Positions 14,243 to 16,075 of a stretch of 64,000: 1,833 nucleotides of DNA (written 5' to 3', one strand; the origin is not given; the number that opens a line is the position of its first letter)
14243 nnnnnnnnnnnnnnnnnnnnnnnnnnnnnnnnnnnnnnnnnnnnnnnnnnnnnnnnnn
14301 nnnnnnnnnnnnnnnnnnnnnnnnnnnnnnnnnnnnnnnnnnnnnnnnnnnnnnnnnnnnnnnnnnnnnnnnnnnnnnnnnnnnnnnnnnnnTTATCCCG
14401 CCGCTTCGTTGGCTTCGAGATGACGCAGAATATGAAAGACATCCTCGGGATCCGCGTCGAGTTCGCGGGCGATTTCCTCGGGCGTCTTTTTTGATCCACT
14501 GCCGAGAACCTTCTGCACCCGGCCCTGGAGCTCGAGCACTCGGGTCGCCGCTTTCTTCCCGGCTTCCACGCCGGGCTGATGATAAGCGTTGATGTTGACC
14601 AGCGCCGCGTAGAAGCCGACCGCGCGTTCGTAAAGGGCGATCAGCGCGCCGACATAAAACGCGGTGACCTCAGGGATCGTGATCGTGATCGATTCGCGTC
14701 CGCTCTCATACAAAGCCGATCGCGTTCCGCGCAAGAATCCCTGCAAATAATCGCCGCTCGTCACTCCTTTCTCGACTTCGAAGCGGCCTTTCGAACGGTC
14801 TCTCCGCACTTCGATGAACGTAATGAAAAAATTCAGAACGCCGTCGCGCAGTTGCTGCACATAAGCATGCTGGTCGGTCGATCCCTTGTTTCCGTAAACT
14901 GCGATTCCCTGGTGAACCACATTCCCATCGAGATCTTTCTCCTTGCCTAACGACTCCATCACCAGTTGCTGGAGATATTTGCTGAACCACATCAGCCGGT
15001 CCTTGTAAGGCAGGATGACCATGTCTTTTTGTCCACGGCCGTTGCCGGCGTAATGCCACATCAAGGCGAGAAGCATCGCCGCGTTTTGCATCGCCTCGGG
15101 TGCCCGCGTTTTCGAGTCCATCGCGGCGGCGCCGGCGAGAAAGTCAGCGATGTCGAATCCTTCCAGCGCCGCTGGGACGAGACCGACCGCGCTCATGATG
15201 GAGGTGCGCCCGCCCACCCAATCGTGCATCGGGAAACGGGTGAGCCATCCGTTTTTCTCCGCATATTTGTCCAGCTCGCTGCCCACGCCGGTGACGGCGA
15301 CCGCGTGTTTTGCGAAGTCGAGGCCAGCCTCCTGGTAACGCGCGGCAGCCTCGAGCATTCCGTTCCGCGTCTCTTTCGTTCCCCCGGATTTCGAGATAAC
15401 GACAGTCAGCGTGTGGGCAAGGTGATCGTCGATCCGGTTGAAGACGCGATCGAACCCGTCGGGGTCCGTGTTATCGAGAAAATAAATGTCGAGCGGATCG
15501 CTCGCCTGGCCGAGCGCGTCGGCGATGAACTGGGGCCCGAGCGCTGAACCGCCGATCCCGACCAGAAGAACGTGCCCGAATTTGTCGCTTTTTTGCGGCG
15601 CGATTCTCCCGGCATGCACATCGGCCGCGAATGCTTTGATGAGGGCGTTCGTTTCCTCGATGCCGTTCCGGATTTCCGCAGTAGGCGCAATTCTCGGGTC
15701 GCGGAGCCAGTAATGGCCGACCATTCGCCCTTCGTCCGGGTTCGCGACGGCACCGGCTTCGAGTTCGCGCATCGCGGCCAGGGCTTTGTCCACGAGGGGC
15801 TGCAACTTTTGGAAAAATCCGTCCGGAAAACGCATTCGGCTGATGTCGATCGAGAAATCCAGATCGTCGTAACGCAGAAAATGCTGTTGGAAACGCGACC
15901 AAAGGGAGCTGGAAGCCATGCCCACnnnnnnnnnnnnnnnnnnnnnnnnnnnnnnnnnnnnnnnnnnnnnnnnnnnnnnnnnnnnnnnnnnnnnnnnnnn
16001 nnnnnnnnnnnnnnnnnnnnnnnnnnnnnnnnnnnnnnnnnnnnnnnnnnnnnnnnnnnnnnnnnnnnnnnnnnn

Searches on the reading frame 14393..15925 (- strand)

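Call 56: search_protein_families(library=pfam, proteins=[window:14393-15925:-], max_evalue=0.0001)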
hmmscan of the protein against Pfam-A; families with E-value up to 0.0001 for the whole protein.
window:14393-15925:- (510 aa): 1 family
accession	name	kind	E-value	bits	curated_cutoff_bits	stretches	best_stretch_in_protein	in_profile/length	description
PF00342.24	PGI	-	1e-62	212.8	22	2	29-374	3-356/486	Phosphoglucose isomerase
